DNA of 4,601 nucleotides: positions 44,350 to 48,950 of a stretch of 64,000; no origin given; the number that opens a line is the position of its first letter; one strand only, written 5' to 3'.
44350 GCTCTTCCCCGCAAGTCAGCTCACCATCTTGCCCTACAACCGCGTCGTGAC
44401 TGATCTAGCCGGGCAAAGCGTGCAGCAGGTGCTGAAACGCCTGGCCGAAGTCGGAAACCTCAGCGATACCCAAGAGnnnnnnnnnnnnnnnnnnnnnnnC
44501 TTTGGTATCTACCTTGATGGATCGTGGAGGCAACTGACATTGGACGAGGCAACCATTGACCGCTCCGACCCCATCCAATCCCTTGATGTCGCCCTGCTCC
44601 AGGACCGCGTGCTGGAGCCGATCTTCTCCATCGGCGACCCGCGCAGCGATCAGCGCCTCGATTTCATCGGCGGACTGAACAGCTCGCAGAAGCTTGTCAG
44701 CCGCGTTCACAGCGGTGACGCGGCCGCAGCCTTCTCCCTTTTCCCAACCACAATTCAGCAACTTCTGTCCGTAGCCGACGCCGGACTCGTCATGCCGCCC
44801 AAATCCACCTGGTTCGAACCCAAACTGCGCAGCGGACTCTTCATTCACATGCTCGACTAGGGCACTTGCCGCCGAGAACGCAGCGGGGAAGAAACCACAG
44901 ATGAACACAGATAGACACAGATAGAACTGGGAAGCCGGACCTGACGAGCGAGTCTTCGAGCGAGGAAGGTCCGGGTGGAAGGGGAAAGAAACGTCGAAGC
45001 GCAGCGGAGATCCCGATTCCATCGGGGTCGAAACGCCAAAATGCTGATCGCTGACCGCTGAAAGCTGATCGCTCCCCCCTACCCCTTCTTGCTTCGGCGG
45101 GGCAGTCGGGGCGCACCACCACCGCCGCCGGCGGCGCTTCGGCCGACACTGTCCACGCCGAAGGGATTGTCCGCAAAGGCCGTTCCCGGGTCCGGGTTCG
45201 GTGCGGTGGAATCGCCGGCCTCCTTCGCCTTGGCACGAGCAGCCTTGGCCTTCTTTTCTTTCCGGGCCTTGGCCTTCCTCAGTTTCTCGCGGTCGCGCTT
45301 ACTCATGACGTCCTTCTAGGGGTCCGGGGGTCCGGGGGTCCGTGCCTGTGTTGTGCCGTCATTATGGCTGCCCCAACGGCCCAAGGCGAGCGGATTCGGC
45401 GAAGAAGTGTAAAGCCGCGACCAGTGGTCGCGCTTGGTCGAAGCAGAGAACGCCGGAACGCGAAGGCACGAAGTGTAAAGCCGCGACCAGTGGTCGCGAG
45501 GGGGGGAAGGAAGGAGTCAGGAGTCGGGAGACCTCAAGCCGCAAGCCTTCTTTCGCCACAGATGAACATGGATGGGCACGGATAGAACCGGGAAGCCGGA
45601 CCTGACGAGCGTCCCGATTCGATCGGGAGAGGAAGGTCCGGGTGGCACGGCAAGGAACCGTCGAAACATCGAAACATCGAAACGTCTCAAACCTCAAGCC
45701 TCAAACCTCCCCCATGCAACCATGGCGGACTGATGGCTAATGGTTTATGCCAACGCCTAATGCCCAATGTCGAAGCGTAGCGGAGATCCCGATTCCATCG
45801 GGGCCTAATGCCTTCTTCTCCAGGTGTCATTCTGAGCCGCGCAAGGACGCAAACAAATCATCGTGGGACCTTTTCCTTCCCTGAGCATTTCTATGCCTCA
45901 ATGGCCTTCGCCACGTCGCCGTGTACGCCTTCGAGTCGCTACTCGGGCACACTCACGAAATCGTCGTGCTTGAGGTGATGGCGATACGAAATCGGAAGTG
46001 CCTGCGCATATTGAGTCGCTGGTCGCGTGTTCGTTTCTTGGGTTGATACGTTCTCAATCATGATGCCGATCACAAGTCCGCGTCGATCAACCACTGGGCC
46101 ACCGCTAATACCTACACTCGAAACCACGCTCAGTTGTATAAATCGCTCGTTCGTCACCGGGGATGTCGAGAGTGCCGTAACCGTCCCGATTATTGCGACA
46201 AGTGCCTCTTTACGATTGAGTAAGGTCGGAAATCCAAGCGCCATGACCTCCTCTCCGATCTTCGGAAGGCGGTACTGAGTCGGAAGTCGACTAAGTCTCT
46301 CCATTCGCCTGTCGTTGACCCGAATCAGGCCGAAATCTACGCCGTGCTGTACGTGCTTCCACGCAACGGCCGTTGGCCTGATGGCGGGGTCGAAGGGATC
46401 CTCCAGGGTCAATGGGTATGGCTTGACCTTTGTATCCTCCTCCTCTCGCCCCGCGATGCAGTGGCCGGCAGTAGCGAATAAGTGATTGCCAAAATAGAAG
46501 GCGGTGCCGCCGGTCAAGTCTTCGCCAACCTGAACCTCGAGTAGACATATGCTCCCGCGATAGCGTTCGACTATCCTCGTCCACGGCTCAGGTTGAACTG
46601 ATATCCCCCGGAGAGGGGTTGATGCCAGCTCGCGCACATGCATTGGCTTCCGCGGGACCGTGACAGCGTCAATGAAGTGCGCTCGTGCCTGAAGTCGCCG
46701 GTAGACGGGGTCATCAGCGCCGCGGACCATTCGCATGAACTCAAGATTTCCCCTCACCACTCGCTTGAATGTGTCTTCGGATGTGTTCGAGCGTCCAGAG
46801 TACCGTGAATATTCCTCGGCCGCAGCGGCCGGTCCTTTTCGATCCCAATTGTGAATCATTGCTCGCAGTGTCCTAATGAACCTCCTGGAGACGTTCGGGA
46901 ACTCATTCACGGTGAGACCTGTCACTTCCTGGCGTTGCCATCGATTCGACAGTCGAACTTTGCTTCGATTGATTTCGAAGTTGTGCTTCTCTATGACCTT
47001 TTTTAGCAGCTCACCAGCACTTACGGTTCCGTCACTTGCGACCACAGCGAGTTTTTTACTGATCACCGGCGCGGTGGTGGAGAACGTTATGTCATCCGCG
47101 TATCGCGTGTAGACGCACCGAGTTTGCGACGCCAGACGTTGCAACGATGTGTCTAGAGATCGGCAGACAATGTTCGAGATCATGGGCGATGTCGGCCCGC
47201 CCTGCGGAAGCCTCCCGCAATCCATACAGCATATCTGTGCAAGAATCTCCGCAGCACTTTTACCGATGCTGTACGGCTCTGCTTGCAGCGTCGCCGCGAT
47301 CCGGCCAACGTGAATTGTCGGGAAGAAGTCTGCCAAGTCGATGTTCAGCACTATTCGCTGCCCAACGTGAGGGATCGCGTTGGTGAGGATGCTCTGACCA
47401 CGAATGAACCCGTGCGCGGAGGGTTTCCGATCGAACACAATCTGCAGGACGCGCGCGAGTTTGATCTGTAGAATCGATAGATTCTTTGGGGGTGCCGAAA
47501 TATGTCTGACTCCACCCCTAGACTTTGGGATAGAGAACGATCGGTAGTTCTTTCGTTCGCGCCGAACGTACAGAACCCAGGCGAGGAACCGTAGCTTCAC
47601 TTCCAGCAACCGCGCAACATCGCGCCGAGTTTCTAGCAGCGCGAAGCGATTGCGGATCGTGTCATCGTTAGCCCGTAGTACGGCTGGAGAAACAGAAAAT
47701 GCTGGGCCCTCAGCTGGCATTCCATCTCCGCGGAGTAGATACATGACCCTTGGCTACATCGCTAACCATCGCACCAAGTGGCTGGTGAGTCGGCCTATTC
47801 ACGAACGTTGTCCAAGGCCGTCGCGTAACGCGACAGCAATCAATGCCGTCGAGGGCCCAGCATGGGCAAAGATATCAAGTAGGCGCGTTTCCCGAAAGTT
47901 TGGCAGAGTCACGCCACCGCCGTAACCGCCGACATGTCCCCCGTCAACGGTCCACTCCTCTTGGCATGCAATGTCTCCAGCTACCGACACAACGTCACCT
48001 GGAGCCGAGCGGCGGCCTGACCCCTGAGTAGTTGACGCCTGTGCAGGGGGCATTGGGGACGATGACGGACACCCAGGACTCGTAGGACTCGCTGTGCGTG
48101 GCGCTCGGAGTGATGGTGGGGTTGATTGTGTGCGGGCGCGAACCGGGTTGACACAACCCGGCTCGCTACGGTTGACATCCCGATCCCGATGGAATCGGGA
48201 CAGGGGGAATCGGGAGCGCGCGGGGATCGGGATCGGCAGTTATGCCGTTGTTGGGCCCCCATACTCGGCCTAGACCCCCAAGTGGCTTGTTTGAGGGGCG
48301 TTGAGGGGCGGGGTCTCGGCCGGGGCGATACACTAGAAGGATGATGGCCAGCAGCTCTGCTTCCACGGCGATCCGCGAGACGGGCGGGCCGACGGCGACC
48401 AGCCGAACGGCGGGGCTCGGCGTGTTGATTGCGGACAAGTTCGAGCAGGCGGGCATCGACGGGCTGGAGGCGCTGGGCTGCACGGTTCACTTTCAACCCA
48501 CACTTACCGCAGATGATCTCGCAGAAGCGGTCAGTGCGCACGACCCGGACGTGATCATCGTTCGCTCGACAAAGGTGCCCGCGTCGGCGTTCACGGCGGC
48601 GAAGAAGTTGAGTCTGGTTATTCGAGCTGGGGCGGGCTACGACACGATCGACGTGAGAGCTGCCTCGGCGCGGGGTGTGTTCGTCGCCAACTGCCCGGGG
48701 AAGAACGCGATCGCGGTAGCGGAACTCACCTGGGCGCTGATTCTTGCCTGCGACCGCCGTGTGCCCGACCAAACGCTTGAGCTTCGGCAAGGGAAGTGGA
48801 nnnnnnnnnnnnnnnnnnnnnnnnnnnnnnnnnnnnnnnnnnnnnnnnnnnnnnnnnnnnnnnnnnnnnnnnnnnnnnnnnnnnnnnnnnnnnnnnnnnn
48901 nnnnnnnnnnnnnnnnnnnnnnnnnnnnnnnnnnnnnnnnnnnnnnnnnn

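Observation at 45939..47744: Single-gene low-GC island: retron-type reverse transcriptase fused to a trypsin-like serine protease (candidate self-contained defence system)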

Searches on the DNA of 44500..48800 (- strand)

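Call 7: search_rna_families(source=window, start=44500, end=48800, threshold=evalue, max_evalue=10, show_alignments=2)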
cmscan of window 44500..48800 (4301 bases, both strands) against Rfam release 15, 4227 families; matches with E-value up to 10: 2.
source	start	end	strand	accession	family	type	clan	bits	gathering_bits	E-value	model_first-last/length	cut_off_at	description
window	48165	48199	-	RF03144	eL15-Euryarchaeota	Cis-reg; leader;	-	18.8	33.7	5.5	1-48/48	no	eL15-Euryarchaeota ribosomal protein leader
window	48139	48250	+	RF00516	ylbH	Cis-reg; leader;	-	15.9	50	4.9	1-122/122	no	ylbH leader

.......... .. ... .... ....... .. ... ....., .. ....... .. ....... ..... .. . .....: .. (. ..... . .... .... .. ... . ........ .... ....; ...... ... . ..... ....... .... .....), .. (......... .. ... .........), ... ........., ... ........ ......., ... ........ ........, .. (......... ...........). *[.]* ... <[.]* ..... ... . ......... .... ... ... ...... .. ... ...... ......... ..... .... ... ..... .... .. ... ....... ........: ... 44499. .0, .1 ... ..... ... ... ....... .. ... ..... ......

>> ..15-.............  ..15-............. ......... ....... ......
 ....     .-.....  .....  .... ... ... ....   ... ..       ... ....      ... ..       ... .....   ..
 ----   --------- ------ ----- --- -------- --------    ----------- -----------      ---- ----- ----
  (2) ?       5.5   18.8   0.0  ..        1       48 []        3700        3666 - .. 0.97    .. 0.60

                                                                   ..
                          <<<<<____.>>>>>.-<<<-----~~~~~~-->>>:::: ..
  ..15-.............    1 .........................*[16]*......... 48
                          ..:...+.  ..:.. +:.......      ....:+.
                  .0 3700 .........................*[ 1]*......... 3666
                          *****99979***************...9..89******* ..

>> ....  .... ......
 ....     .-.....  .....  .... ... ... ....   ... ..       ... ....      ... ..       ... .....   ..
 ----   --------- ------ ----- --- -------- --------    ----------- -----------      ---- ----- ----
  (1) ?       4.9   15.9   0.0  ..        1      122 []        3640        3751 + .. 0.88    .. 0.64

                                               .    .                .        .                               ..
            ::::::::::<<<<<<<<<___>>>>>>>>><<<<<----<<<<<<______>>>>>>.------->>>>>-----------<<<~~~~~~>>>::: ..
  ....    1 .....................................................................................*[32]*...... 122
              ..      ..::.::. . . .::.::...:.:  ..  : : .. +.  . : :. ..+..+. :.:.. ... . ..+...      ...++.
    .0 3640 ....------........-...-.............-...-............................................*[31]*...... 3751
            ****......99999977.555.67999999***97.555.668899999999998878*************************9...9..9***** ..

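Call 53: search_with_rna_model(model_id=R1, sources=[L007, L008, L016, L019, L020, L021, L022, L026, L027, L030, L032, L040, L042, L045, L058, L067, L081, L082, L085, L086, L091, L093, L094, L100, L103, L104, L105, L112, L117, L120, L124, L128, L132, L152, L157, L162, L163, L166], max_evalue=1, make_alignment=true)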
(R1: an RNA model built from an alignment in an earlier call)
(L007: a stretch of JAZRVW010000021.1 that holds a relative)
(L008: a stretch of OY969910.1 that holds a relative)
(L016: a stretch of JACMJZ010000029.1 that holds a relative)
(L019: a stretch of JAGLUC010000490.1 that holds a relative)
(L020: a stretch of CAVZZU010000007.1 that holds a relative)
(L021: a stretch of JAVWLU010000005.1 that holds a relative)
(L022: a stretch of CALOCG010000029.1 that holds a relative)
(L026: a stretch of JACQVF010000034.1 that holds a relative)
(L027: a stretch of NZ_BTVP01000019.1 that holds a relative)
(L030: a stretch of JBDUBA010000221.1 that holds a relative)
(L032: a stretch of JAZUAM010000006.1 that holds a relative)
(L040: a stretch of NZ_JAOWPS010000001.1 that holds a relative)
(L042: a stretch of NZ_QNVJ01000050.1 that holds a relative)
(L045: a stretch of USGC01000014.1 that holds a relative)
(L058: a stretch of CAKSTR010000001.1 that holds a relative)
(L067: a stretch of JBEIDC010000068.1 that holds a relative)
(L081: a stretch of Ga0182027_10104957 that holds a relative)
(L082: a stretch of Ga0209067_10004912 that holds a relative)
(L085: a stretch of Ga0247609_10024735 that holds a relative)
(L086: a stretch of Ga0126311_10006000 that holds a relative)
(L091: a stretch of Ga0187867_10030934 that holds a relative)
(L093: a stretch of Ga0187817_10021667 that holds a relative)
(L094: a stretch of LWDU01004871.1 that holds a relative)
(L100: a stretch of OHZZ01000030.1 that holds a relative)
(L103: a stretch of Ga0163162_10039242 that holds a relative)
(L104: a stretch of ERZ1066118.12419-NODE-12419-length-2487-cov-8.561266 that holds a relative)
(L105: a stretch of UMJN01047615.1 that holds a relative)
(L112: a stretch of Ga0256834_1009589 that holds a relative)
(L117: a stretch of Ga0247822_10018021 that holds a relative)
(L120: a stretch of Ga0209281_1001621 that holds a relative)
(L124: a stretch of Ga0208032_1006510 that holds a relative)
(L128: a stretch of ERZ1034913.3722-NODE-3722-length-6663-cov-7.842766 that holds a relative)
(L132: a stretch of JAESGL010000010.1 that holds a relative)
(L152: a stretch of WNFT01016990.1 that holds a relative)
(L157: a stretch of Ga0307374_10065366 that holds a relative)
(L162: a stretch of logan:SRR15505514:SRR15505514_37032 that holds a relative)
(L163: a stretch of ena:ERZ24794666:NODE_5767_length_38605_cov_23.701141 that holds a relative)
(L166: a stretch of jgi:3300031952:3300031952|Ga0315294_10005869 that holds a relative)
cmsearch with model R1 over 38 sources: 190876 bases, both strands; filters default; matches with E-value up to 1: 31.
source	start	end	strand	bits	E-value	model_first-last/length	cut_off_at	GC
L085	1124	1169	+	37.5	1.1e-06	1-46/46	no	0.39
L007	2327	2372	+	34.1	1e-05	1-46/46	no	0.37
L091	239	284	+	30.5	0.00011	1-46/46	no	0.54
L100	1366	1411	+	29.8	0.00016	1-46/46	no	0.24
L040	2321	2365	+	29.8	0.00016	1-46/46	no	0.4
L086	2353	2398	+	29.7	0.00018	1-46/46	no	0.35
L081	674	719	+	28.8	0.00031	1-46/46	no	0.48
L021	2325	2369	+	28.8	0.00032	1-46/46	no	0.33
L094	1294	1338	+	28.1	0.00049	1-46/46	no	0.29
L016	2319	2363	+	28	0.00053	1-46/46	no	0.49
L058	2255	2300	+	26.5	0.0014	1-46/46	no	0.54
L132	1256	1301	+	25.4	0.0028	1-46/46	no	0.54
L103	448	492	+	24.5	0.0051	1-46/46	no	0.44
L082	1347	1391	+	24.5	0.0052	1-46/46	no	0.49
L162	1754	1799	+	24.4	0.0055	1-46/46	no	0.43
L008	2311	2356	+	24.1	0.0064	1-46/46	no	0.46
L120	1305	1350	+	23.8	0.0082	1-46/46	no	0.5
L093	1353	1398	+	23.6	0.0092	1-46/46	no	0.48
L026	2272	2318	+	23.2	0.011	1-46/46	no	0.57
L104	485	529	+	22.1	0.024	1-46/46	no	0.53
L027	705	750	+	21.7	0.03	1-46/46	no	0.57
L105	1281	1326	+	21.3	0.041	1-46/46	no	0.43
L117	1256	1300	+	21.2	0.043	1-46/46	no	0.51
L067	2295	2331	+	20.9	0.051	10-46/46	no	0.57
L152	528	561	+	20.3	0.077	11-44/46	no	0.56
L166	2888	2933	+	20.3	0.079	1-46/46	no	0.37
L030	1138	1182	+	19.7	0.11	1-46/46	no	0.42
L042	2305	2350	+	18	0.34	1-46/46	no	0.48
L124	246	291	+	18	0.34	1-46/46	no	0.48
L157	518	562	+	17.9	0.36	1-46/46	no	0.56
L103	831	875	-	17.2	0.56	1-46/46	no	0.44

Alignment A5: 31 matches aligned to the model, 50 columns, each read 5' to 3' on its own strand. Consensus structure (alignment columns), stored with it:
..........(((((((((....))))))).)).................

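Call 55: build_rna_model(alignment_id=A5)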
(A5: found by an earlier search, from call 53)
Model R2 built from alignment A5 (31 sequences, 50 columns); structure: stored with the alignment.
model positions 46; base pairs 9; branch points 0; effective number of sequences 31; information 0.615 bits per position. Calibrated on 0.2 Mb of random sequence (short: E-values are rough).
structure used (alignment columns):
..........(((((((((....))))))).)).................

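Call 56: search_with_rna_model(model_id=R2, source=window, filters=off, max_evalue=10, show_alignments=1)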
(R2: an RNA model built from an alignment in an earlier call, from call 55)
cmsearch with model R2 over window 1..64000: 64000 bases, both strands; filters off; matches with E-value up to 10: 1.
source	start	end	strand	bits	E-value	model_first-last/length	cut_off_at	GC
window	47803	47846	-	19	0.013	1-46/46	no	0.57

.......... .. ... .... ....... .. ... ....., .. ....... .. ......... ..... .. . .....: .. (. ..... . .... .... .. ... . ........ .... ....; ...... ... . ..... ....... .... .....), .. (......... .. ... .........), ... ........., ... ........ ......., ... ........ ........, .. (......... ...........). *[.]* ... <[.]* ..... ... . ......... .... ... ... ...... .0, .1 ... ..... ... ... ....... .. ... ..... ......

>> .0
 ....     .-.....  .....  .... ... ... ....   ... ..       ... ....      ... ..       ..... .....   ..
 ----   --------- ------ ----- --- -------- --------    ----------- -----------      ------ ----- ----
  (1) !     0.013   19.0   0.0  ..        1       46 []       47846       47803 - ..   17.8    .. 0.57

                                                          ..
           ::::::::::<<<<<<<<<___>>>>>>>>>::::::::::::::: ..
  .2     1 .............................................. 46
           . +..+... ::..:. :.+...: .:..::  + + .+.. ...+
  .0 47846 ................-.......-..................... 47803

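Call 93: search_with_rna_model(model_id=R2, sources=[L173, L174, L175, L176, L177, L001, L002, L003, L004, L005, L006, L009, L010, L011, L012, L013, L014, L015, L017, L018, L083, L084, L087, L088, L089, L090, L092, L161, L167, L168], max_evalue=0.1)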
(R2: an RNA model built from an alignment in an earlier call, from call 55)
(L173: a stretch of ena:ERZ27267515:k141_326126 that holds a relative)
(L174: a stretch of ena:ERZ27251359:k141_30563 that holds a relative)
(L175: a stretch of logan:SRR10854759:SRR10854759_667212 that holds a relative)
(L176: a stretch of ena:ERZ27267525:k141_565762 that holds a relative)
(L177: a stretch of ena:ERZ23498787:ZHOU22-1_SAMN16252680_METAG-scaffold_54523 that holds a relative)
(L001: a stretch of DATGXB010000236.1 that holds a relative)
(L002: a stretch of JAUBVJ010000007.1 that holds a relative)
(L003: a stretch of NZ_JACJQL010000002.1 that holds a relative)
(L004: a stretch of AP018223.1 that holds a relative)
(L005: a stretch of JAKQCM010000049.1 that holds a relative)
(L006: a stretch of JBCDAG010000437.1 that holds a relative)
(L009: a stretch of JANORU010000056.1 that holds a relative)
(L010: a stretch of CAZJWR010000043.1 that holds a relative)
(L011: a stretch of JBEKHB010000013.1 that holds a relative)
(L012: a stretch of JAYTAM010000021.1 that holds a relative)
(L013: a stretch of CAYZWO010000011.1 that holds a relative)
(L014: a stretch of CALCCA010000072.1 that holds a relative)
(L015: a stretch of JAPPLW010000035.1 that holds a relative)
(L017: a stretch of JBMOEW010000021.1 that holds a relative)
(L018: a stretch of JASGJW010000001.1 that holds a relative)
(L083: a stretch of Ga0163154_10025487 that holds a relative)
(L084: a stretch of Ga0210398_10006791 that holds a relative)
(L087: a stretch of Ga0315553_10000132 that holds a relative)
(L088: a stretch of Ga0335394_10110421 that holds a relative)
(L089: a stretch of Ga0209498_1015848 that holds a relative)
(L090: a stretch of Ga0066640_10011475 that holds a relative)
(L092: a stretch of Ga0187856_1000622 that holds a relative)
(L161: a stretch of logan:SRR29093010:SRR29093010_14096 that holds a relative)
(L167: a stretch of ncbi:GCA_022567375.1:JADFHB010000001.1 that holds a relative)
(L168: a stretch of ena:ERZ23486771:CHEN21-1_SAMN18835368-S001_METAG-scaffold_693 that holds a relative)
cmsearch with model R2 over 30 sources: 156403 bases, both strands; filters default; matches with E-value up to 0.1: 23.
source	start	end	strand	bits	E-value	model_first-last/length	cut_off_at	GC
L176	216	261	+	34.7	3.2e-07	1-46/46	no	0.41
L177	131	176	+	34.7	3.2e-07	1-46/46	no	0.41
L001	2260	2305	+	33.5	7.8e-07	1-46/46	no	0.43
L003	2257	2302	+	33.4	8.4e-07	1-46/46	no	0.46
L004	2253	2298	+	33.4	8.4e-07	1-46/46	no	0.46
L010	2357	2402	+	32.1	2.1e-06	1-46/46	no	0.39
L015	2184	2229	+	30.3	8e-06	1-46/46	no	0.41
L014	2173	2218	+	28.2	3.7e-05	1-46/46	no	0.57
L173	2403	2448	+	27.6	5.8e-05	1-46/46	no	0.43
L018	2309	2353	+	25.4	0.00028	1-46/46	no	0.53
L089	1341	1386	+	25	0.00038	1-46/46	no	0.37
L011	2376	2421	+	24.6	0.00051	1-46/46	no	0.48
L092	1376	1421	+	24.6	0.00051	1-46/46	no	0.48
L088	576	620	+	24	0.00078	1-46/46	no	0.47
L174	762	806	+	22.8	0.0019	1-46/46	no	0.44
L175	201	245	+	22.8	0.0019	1-46/46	no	0.44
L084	1355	1399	+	22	0.0035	1-46/46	no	0.42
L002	2333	2379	+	22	0.0035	1-46/46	no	0.45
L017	2368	2413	+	21.8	0.0041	1-46/46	no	0.57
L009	1689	1733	+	19.9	0.016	1-46/46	no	0.53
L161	298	341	+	19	0.031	1-46/46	no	0.57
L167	11173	11216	-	19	0.031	1-46/46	no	0.57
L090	1313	1357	+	17.6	0.086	1-46/46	no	0.36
